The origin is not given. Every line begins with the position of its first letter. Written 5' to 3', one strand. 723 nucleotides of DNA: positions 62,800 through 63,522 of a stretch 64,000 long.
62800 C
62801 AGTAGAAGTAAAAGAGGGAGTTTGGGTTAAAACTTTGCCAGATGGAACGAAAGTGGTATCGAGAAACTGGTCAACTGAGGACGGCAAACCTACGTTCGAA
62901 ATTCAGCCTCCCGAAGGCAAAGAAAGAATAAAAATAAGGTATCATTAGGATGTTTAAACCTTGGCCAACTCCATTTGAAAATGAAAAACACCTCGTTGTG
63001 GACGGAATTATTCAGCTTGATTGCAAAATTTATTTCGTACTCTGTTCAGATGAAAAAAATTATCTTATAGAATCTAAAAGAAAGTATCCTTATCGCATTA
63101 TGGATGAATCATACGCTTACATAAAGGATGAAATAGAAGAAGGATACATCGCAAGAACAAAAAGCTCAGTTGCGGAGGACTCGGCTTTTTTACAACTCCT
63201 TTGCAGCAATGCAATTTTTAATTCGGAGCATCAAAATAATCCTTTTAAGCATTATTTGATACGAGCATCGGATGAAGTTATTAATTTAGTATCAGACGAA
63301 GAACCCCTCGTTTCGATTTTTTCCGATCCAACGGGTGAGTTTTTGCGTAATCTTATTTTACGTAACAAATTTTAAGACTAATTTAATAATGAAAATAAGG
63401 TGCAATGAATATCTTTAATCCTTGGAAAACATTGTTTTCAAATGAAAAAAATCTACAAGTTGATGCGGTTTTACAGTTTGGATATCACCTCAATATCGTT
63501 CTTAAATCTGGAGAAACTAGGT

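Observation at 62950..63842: Tandem pair of diverged paralogous small genes in AT-rich DNA (immunity-protein-like array)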

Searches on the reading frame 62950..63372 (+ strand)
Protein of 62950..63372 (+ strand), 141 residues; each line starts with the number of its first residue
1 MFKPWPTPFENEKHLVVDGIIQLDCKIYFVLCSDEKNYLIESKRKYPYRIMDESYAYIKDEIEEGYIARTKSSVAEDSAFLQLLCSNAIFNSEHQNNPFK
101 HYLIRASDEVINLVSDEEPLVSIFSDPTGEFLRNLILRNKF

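Call 4: search_protein_families(library=pfam, proteins=[window:62950-63372:+], max_evalue=1)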
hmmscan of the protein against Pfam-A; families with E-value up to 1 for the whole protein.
window:62950-63372:+ (141 aa): 0 families

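Call 8: find_homologous_proteins(query=window:62950-63372:+)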
Query window:62950-63372:+ (141 aa): 1 proteins with E <= 0.001 among 2 candidates.
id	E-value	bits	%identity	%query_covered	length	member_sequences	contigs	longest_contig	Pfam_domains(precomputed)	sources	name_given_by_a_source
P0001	1.4e-87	309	99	100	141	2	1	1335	-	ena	-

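Call 12: find_encoding_contigs(protein=P0001, flank=10000)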
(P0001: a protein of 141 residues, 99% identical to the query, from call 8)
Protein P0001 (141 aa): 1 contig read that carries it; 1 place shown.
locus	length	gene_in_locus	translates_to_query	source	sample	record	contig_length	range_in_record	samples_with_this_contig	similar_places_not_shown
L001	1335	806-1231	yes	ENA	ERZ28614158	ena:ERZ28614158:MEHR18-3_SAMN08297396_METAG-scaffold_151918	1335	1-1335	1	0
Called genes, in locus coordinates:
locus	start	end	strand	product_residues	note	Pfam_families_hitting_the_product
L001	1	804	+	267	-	?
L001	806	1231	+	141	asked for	-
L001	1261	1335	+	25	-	?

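Call 18: find_related_loci(query=A1, collection=genome_contigs, flank=10000)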
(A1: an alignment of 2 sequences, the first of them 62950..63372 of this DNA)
Query A1 (141 aa) in genome_contigs; peptide patterns used: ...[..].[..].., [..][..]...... (x = any residue, [..] = any of these).
82 stretches matched a pattern, but none encodes a relative of the query by tblastn (E <= 1e-3).

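Call 19: search_protein_representatives(alignment_id=A1)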
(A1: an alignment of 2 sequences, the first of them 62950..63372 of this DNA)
Query: 2 sequences, 145 profile positions. Proteins with E-value up to 0.001 (for the whole library): 18; up to 1e-10: 1; up to 1e-30: 1. The best 18 are listed.
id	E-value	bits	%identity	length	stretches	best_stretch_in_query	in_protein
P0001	4.1e-80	283.0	-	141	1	3-143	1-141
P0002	8.8e-09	51.7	-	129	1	4-123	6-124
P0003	1.4e-06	44.6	-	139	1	5-125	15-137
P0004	3.6e-05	40.0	-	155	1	7-139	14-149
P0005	5.3e-05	39.4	-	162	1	5-117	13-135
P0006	7.0e-05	39.1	-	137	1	7-123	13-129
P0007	8.0e-05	38.9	-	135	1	4-122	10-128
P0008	1.2e-04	38.3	-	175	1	4-124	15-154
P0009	1.4e-04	38.1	-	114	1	36-124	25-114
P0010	2.3e-04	37.4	-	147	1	4-134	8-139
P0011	4.9e-04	36.3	-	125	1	4-121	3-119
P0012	5.0e-04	36.3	-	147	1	6-130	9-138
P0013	5.0e-04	36.3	-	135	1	5-125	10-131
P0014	5.6e-04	36.1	-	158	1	4-143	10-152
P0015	5.9e-04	36.1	-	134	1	5-124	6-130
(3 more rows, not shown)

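Call 21: search_protein_families(library=pfam, alignment_id=A3, max_evalue=1)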
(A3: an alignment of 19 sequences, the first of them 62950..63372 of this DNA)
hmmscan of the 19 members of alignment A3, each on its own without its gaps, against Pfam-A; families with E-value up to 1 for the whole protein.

A. member 1, window:62950-63372:+ (141 aa): 0 families

B. families by the number of members that match (of 19 scanned): 5 families
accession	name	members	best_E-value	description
PF16303.10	DUF4945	1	0.037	Domain of unknown function (DUF4945)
PF21656.2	DUF6859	1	0.051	Domain of unknown function (DUF6859)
PF08340.16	YicC-like_C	1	0.059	Endoribonuclease YicC-like, C-terminal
PF23057.1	RBD_ZCCHC3_1st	1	0.1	ZCCHC3, first RNA-binding domain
PF22805.1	M_smaller_dom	1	0.21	Protein M, smaller domain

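Call 22: search_protein_families(library=ncbifam, alignment_id=A3, max_evalue=1)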
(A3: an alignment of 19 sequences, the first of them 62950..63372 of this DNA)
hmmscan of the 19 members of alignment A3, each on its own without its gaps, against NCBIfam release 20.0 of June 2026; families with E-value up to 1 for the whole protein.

A. member 1, window:62950-63372:+ (141 aa): 0 families

B. families by the number of members that match (of 19 scanned): 3 families
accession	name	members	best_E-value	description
TIGR01640.1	F_box_assoc_1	1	0.049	F-box family protein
NF000431.1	AAC_6p_Ian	1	0.068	aminoglycoside N-acetyltransferase AAC(6')-Ian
NF006873.0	PRK09369.1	1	0.26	UDP-N-acetylglucosamine 1-carboxyvinyltransferase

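Call 23: find_homologous_proteins(query=A3, max_evalue=0.001)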
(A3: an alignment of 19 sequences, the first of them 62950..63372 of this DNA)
Query A3 (19 sequences) (141 aa, profile of the alignment): 74 proteins with E <= 0.001 among 861 candidates.
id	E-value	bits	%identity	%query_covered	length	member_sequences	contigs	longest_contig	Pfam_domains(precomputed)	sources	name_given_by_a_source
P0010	2.8e-43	165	23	94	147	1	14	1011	-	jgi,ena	jgi:hypothetical protein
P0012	2.2e-39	152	25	88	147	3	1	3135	-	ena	-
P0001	1.5e-36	143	99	100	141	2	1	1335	-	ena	-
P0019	6.0e-35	138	32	16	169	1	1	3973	-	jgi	jgi:hypothetical protein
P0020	7.2e-35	138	38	15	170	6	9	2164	-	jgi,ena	-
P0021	7.5e-35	138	27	83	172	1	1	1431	-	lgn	-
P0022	8.5e-35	138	26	33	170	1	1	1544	-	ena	-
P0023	1.0e-34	137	26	85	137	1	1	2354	-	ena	-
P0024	1.1e-34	137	48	15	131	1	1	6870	-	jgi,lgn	-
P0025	1.1e-34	137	26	86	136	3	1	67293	-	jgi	jgi:hypothetical protein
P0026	1.1e-34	137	19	87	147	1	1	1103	-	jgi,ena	-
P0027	1.5e-34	137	28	82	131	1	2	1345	-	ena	-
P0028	1.9e-33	133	23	86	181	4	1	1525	-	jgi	jgi:hypothetical protein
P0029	4.0e-33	132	30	86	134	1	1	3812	-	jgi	-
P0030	1.4e-32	130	34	23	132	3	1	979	-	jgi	jgi:hypothetical protein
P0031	2.2e-32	130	25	89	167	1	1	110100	-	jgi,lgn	jgi:hypothetical protein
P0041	4.9e-31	125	22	88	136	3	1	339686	-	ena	-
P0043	8.8e-31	124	54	9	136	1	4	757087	-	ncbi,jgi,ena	jgi:hypothetical protein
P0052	7.8e-29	118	23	80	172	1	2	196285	-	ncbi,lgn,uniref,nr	ncbi:hypothetical protein [Nostoc cycadae]|uniref:Uncharacterized protein n=1 Tax=Nostoc cycadae WK-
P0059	1.0e-24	105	21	84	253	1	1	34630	PF11969.14,PF01230.30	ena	-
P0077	1.8e-11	62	-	-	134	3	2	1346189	-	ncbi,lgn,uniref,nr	ncbi:hypothetical protein [Exiguobacterium sp. CH10]|uniref:hypothetical protein n=1 Tax=Exiguobacte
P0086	2.8e-9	55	26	62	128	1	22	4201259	-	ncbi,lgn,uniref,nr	ncbi:hypothetical protein [Pantoea agglomerans]|uniref:hypothetical protein n=1 Tax=Enterobacter agg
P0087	1.0e-8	53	-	-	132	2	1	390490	-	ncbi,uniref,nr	ncbi:hypothetical protein [Cytobacillus firmus]|uniref:hypothetical protein n=1 Tax=Cytobacillus fir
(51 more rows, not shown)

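Call 24: find_encoding_contigs(protein=P0025, flank=6000, max_places=2)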
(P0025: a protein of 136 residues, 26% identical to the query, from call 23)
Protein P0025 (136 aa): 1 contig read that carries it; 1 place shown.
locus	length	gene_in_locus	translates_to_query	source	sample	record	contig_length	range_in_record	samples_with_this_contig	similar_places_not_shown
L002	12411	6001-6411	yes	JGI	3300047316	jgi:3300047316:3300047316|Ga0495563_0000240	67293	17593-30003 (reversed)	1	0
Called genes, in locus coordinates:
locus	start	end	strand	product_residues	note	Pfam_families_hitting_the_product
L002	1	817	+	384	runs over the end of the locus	PF01717:Meth_synt_2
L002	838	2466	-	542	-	PF23526:AprA_N, PF23589:WHD_AprA, PF23525:Methyltransf_36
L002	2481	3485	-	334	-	PF01717:Meth_synt_2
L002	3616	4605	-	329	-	PF00126:HTH_1, PF01022:HTH_5 (weak), PF03466:LysR_substrate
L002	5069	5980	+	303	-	PF23678:YqhI (faint), PF01738:DLH, PF02129:Peptidase_S15, PF00326:Peptidase_S9 (faint)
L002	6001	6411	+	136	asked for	-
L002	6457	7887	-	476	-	PF07732:Cu-oxidase_3, PF00394:Cu-oxidase, PF07731:Cu-oxidase_2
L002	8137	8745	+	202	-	PF12867:DinB_2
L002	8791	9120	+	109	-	-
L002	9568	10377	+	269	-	PF13709:DUF4159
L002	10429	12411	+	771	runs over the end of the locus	PF07090:GATase1_like (weak)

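Call 25: find_encoding_contigs(protein=P0031, flank=6000, max_places=2)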
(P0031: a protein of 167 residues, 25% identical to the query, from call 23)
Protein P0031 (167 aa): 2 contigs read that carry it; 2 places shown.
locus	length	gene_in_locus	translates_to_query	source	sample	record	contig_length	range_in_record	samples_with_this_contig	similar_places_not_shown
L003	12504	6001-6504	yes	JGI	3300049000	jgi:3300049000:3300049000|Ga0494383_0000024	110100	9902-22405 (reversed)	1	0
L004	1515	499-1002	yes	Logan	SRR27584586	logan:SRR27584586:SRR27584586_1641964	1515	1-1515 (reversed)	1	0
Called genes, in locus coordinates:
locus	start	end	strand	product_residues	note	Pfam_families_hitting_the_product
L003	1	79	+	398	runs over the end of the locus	-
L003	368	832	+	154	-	-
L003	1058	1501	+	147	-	PF12732:YtxH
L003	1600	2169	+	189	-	-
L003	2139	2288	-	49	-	-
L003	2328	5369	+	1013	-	PF00133:tRNA-synt_1, PF01406:tRNA-synt_1e (faint), PF09334:tRNA-synt_1g, PF08264:Anticodon_1, PF06827:zf-FPG_IleRS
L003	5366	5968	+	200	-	PF01252:Peptidase_A8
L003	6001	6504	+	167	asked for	-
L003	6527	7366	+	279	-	PF01790:LGT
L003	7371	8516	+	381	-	PF01479:S4, PF00849:PseudoU_synth_2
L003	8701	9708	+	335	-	PF00092:VWA, PF13519:VWA_2 (weak)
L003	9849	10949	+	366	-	PF13519:VWA_2, PF13768:VWA_3 (faint), PF00092:VWA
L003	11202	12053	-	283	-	PF07355:GRDB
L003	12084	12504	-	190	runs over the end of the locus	PF13664:DUF4149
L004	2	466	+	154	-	?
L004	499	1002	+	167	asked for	-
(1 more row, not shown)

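Call 26: find_encoding_contigs(protein=P0041, flank=6000, max_places=2)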
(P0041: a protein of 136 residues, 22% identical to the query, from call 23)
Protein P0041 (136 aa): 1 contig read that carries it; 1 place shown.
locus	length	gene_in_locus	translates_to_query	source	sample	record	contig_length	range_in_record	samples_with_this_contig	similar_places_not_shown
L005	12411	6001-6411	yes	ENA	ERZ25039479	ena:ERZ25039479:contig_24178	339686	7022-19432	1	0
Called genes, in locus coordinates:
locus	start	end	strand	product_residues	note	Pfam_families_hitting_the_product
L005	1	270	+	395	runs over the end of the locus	PF07969:Amidohydro_3 (weak), PF01979:Amidohydro_1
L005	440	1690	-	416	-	PF00589:Phage_integrase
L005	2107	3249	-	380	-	PF13481:AAA_25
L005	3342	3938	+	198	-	-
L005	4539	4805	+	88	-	-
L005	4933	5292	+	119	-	-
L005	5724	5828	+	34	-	-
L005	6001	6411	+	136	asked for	-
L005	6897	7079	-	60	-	-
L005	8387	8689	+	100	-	-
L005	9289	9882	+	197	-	PF08401:ArdcN, PF18818:MPTase-PolyVal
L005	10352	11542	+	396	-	-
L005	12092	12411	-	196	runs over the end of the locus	PF09445:Methyltransf_15 (weak), PF13649:Methyltransf_25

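Call 27: find_encoding_contigs(protein=P0043, flank=6000, max_places=2)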
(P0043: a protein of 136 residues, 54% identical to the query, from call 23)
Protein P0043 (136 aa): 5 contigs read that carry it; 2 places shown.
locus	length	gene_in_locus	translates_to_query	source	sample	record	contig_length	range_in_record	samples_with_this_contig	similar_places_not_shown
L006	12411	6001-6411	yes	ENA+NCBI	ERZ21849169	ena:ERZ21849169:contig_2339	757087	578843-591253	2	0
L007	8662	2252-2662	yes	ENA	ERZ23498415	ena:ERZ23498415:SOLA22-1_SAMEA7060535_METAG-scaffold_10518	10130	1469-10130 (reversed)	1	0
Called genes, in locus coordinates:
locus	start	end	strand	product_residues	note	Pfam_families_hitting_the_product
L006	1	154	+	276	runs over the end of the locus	PF00206:Lyase_1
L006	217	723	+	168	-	PF00206:Lyase_1, PF10415:FumaraseC_C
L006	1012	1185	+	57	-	-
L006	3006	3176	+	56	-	-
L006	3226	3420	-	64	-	-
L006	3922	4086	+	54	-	-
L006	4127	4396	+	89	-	PF01740:STAS (weak)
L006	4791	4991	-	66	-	-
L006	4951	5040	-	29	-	-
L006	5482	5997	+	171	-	-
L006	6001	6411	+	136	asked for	-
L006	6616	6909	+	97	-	-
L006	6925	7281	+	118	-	-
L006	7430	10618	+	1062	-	PF17990:LodA_N, PF18417:LodA_C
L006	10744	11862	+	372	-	PF01266:DAO (weak), PF01494:FAD_binding_3, PF04820:Trp_halogenase, PF07992:Pyr_redox_2 (faint), PF04820:Trp_halogenase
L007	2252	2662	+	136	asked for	-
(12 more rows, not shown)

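Call 28: find_encoding_contigs(protein=P0052, flank=6000, max_places=2)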
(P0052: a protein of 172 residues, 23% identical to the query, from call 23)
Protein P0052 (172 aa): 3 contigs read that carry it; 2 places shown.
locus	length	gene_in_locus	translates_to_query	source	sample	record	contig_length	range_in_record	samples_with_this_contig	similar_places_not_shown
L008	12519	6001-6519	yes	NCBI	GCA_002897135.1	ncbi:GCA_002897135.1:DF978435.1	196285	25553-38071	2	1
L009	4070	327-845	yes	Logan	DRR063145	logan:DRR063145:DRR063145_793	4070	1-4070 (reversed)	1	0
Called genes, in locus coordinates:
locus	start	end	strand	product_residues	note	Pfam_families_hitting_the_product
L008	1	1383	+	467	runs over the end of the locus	PF07690:MFS_1, PF03092:BT1, PF03209:PUCC (weak)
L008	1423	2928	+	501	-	PF03055:RPE65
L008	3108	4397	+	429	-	PF02812:ELFV_dehydrog_N, PF00208:ELFV_dehydrog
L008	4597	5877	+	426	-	PF02403:Seryl_tRNA_N, PF00587:tRNA-synt_2b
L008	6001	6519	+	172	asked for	-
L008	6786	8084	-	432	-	PF01494:FAD_binding_3, PF07992:Pyr_redox_2 (weak)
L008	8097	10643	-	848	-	PF17764:PriA_3primeBD, PF00270:DEAD, PF04851:ResIII, PF18319:Zn_ribbon_PriA (weak), PF00271:Helicase_C, PF18074:PriA_C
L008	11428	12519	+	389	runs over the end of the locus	PF00140:Sigma70_r1_2, PF04542:Sigma70_r2, PF04539:Sigma70_r3, PF04545:Sigma70_r4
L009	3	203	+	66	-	?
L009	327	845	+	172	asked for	-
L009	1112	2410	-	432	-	PF01494:FAD_binding_3, PF07992:Pyr_redox_2 (weak)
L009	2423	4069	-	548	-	?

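Call 29: find_encoding_contigs(protein=P0086, flank=6000, max_places=3)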
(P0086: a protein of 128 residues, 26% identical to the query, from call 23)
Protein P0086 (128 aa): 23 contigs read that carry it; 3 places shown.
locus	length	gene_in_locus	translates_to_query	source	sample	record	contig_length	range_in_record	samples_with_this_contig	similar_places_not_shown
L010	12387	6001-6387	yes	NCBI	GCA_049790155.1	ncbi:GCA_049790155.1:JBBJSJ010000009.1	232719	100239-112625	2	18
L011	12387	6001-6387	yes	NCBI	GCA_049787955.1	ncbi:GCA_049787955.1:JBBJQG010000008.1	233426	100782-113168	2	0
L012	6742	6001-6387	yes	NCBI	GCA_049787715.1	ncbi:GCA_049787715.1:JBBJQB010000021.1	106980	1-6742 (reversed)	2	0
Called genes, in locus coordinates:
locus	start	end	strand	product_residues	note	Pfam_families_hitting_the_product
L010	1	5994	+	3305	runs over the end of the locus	PF05594:Fil_haemagg (faint), PF05860:TPS, PF13018:ESPR, PF13332:Fil_haemagg_2, PF04829:PT-VENN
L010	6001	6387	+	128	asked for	-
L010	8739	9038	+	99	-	PF15569:Imm40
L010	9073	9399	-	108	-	PF08845:SymE_toxin (faint)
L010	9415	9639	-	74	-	PF08845:SymE_toxin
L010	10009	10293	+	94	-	-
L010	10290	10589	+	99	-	PF05016:ParE_toxin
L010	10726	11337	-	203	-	PF13417:GST_N_3, PF13409:GST_N_2, PF00043:GST_C, PF13410:GST_C_2 (weak)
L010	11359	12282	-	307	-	PF04216:FdhE_N, PF24859:FdhE_central, PF24860:FdhE_C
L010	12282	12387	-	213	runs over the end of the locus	PF01292:Ni_hydr_CYTB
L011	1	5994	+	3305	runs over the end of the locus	PF05594:Fil_haemagg (faint), PF05860:TPS, PF13018:ESPR, PF13332:Fil_haemagg_2, PF04829:PT-VENN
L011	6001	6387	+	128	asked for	-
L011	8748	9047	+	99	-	PF15569:Imm40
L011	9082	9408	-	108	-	PF08845:SymE_toxin (faint)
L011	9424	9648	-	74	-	PF08845:SymE_toxin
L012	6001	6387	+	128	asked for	-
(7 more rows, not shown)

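Call 32: search_solved_structures(query=A3, max_evalue=10, show_alignments=2)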
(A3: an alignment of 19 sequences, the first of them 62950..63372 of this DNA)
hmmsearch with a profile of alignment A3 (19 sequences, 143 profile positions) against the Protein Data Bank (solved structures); distinct sequences matched with E-value up to 10: 5.
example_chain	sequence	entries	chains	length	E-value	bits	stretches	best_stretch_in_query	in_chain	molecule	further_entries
8y77_B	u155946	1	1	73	0.12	15.4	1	84-131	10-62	Lethal(3)malignant brain tumor-like protein 3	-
6s9s_A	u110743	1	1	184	0.13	15.3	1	10-113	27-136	LIM domain-binding protein 1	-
6s9t_A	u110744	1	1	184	0.13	15.3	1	10-113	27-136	LIM domain-binding protein 1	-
8y76_A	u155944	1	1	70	0.21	14.6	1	84-131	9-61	Lethal(3)malignant brain tumor-like protein 3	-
5ej0_A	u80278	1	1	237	0.72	12.8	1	74-137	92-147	Envelope protein H3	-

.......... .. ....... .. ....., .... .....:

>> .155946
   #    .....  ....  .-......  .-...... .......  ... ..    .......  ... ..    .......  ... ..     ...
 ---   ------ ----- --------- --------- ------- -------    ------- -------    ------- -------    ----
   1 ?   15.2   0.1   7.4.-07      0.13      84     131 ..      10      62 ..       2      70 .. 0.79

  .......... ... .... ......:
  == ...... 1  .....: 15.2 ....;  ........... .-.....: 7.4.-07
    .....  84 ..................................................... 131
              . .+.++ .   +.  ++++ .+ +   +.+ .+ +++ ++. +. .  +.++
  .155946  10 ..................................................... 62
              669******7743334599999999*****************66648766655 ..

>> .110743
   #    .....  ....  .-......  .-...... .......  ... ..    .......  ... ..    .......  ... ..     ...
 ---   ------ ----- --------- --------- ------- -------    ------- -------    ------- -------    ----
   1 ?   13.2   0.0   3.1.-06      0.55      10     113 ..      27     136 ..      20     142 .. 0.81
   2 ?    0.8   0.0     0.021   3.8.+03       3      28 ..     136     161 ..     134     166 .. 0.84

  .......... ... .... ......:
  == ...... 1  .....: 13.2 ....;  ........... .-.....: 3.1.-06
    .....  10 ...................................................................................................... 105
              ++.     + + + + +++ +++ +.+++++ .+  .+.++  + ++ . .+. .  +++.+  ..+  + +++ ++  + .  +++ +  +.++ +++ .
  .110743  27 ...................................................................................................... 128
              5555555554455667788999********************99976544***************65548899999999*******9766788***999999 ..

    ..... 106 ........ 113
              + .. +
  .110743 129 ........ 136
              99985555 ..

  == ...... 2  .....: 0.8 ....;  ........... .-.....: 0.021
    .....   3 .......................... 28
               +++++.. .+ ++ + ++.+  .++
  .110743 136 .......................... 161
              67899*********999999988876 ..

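Call 36: find_encoding_contigs(protein=P0077, flank=6000, max_places=2)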
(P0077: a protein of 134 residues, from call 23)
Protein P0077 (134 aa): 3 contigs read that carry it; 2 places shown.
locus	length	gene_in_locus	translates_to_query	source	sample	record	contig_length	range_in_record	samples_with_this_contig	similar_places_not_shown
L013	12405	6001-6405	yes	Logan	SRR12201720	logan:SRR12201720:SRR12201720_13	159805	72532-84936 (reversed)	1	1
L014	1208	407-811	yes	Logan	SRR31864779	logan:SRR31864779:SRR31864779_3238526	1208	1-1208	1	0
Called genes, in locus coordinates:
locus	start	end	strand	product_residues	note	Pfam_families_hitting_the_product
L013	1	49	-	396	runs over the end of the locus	PF13365:Trypsin_2 (faint)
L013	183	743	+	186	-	-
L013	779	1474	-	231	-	PF04794:YdjC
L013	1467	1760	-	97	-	PF02302:PTS_IIB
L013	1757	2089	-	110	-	PF02255:PTS_IIA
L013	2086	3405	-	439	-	PF02378:PTS_EIIC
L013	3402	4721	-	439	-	PF02056:Glyco_hydro_4, PF11975:Glyco_hydro_4C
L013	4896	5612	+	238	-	PF00392:GntR, PF07702:UTRA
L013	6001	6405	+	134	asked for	-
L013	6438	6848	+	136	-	PF24716:WapI (weak)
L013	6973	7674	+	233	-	PF02463:SMC_N (weak), PF00005:ABC_tran, PF13401:AAA_22 (faint), PF00004:AAA (faint), PF13304:AAA_21 (faint)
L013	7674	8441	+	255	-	PF03649:UPF0014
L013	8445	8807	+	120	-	PF00903:Glyoxalase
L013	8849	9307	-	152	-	-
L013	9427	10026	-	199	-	PF00106:adh_short, PF01370:Epimerase (weak), PF08659:KR (weak), PF13561:adh_short_C2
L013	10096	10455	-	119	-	PF14534:DUF4440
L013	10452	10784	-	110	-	PF00893:Multi_Drug_Res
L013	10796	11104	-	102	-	PF00893:Multi_Drug_Res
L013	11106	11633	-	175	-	PF00440:TetR_N, PF17937:TetR_C_28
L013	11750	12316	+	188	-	PF00882:Zn_dep_PLPC (weak)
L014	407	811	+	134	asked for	-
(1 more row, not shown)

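Call 37: find_encoding_contigs(protein=P0087, flank=6000, max_places=2)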
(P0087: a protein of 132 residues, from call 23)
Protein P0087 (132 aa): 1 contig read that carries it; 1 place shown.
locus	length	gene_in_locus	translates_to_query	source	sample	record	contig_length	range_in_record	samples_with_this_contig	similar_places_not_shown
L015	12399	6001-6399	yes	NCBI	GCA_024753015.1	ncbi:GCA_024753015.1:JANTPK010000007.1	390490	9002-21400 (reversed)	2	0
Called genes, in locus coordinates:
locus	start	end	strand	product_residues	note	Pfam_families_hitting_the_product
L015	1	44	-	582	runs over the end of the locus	PF02310:B12-binding, PF04055:Radical_SAM, PF13311:DUF4080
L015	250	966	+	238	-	PF02754:CCG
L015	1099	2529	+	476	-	PF02589:LUD_dom, PF13187:Fer4_9 (faint), PF13183:Fer4_8, PF13237:Fer4_10 (faint), PF11870:LutB_C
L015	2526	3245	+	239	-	PF02589:LUD_dom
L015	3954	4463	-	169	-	PF12867:DinB_2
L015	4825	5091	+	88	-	PF04531:Phage_holin_1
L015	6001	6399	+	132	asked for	-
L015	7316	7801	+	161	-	-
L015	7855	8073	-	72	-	-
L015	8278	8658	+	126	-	-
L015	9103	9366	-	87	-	-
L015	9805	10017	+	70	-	-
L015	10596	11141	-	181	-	PF11553:DUF3231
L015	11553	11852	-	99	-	PF07875:Coat_F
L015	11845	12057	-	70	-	-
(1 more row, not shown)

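Call 58: predict_structure(alignment_id=A6)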
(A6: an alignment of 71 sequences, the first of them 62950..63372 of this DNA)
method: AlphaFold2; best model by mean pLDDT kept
length: 141 residues; sequences in the alignment: 71
mean_pLDDT: 89.2   pTM: 0.85
mean pLDDT of the five models: 89.2, 88.4, 88.3, 88.0, 87.4
residues with pLDDT >= 90: 94; 70-90: 33; 50-70: 14; < 50: 0
segments of 3 or more residues with pLDDT < 50: none
pLDDT, mean of each block of 10 residues (from residue 1): 94 96 95 97 92 73 63 91 90 84 94 96 96 92 52
secondary structure, 60 per line:
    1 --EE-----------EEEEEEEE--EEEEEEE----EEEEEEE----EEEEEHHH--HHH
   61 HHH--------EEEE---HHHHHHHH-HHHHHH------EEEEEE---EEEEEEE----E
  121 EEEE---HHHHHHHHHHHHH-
elements in order: E16-23 E26-32 E37-43 E48-52 H58-63 E72-75 H79-86 H88-93 E100-105 E109-115 E120-124 H128-140
